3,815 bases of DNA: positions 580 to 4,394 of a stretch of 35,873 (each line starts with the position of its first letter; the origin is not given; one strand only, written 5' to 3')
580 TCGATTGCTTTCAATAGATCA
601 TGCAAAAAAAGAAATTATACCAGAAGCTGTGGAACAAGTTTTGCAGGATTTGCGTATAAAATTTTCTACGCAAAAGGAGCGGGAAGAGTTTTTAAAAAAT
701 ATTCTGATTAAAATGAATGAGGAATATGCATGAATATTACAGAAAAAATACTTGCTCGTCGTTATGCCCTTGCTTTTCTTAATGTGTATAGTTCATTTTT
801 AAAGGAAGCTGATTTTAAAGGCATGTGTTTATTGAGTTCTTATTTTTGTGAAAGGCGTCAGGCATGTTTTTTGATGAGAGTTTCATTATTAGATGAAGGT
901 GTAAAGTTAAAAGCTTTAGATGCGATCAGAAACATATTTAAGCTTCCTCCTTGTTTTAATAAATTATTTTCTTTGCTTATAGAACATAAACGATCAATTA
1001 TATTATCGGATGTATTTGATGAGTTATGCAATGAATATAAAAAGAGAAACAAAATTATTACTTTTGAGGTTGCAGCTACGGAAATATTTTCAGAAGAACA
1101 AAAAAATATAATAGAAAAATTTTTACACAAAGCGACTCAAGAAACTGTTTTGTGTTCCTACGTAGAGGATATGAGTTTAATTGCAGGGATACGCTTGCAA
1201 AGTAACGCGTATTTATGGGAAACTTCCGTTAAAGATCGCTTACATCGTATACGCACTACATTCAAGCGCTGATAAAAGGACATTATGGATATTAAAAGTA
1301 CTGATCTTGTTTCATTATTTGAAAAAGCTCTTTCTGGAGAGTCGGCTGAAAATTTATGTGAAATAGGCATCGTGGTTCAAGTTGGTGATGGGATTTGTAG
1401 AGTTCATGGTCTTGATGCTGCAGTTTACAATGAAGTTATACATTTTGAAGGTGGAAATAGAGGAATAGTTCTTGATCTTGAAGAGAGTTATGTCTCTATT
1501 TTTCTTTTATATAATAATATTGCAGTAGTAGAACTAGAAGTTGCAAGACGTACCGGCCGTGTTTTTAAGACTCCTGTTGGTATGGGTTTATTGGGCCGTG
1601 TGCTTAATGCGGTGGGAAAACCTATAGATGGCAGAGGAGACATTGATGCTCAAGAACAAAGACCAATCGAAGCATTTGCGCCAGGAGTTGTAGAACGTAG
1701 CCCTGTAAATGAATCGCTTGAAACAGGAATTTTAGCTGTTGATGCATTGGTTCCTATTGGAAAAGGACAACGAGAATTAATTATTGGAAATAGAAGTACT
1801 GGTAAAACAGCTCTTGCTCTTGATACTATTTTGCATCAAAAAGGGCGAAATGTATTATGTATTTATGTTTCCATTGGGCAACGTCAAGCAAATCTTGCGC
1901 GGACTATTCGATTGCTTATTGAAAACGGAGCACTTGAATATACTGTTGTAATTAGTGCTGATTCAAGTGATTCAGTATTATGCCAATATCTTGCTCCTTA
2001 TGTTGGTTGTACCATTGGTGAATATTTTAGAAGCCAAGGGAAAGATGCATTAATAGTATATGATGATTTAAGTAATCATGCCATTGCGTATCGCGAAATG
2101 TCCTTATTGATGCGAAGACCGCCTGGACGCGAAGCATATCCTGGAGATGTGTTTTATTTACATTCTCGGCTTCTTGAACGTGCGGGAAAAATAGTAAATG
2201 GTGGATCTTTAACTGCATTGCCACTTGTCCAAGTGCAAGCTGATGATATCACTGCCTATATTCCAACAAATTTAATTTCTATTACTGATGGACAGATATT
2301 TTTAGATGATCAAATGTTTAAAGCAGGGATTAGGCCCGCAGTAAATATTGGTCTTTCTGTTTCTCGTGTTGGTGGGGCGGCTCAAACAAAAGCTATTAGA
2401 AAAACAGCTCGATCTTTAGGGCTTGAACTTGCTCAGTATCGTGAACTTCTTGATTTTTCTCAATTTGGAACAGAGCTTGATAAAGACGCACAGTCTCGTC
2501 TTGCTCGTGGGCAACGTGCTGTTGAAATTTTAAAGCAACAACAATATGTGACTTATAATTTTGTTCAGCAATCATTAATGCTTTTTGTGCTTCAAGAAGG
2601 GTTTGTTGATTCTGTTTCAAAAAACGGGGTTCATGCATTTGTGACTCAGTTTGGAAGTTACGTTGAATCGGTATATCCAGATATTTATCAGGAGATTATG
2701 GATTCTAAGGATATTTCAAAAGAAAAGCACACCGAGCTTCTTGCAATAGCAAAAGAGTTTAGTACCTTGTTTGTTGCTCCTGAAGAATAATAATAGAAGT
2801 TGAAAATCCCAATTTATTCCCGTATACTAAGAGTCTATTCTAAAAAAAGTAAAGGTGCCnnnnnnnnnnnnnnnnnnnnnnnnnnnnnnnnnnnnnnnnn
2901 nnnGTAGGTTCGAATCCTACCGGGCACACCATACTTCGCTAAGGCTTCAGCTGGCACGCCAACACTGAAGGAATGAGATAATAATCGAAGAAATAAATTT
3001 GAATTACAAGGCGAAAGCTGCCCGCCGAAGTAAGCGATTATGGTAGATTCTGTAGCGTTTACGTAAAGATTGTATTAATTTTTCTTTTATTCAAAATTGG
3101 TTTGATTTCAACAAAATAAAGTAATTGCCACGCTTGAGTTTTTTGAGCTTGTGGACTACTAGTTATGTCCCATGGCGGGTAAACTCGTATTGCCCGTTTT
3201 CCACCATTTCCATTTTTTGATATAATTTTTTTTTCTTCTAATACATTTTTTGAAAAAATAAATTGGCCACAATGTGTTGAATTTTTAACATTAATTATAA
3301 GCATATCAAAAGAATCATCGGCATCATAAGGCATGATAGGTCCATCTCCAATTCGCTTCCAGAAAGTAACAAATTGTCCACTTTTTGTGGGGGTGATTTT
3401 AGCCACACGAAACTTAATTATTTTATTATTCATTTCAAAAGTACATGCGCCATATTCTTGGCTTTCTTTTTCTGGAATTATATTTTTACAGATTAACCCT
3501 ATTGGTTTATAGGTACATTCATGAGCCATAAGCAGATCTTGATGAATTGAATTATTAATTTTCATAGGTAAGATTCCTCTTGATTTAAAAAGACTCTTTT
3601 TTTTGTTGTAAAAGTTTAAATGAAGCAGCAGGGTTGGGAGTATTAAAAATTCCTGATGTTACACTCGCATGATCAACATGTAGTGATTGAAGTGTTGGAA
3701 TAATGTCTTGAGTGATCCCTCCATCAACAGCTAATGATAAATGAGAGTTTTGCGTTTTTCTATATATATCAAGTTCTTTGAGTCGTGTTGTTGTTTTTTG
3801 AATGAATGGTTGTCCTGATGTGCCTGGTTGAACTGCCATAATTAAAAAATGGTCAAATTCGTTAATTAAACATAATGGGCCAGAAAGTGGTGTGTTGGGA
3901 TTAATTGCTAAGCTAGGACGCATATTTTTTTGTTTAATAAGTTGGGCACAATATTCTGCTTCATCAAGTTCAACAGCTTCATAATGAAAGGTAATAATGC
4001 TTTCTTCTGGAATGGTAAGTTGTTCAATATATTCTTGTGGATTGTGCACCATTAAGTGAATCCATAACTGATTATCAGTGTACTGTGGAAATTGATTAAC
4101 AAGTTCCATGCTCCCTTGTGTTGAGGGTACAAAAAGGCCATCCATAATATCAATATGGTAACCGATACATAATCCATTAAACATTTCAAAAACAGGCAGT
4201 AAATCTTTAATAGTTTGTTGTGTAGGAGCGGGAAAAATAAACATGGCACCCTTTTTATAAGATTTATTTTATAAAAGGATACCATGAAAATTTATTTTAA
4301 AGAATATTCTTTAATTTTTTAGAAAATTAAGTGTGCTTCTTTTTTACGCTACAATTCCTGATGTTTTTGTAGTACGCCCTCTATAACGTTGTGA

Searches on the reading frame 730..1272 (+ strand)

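Call 79: search_protein_families(library=pfam, proteins=[window:730-1272:+], max_evalue=0.001)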
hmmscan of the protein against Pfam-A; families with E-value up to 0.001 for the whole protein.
window:730-1272:+ (180 aa): 1 family
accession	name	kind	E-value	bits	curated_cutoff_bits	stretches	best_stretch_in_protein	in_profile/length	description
PF00213.23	OSCP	-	3.1e-17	63.6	22.3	1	9-176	2-170/172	ATP synthase delta (OSCP) subunit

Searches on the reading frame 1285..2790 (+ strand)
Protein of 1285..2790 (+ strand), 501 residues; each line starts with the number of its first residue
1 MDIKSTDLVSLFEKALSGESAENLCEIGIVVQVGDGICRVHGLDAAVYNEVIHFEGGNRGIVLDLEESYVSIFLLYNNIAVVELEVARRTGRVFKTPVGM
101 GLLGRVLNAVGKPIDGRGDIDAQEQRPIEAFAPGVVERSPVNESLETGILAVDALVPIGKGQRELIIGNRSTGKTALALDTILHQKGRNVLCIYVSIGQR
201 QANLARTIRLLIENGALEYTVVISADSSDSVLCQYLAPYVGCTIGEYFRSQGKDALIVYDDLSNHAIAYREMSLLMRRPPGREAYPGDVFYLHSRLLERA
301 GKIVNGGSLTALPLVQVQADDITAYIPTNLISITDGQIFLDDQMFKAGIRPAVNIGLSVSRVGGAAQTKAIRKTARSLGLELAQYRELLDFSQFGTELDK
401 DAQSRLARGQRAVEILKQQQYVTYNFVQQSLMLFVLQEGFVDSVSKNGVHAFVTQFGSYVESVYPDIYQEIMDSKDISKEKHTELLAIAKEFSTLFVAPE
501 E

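Call 79: search_protein_families(library=pfam, proteins=[window:1285-2790:+], max_evalue=0.001)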
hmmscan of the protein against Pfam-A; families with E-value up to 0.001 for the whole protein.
window:1285-2790:+ (501 aa): 3 families
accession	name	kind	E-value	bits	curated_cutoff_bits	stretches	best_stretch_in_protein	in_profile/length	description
PF00006.31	ATP-synt_ab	-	4.7e-80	268.7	29.5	1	148-360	1-213/213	ATP synthase alpha/beta family, nucleotide-binding domain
PF00306.32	ATP-synt_ab_C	-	1e-34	120.1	27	1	367-492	1-126/126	ATP synthase alpha/beta chain, C terminal domain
PF02874.29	ATP-synt_ab_N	-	4.2e-06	27.6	20.9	1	26-74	4-52/69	ATP synthase alpha/beta family, beta-barrel domain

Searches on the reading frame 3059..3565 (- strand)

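Call 79: search_protein_families(library=pfam, proteins=[window:3059-3565:-], max_evalue=0.001)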
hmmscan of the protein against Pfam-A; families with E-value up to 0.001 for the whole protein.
window:3059-3565:- (168 aa): 1 family
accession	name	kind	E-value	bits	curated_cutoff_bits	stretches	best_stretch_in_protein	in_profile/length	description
PF08877.16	MepB-like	-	9.4e-52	174.3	27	1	32-153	1-122/122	MepB-like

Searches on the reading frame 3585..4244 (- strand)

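Call 79: search_protein_families(library=pfam, proteins=[window:3585-4244:-], max_evalue=0.001)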
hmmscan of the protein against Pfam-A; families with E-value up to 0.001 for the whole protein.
window:3585-4244:- (219 aa): 1 family
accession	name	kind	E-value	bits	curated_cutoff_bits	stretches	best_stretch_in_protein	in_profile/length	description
PF00834.25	Ribul_P_3_epim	-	4.9e-38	131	21.1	1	29-200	29-198/198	Ribulose-phosphate 3 epimerase family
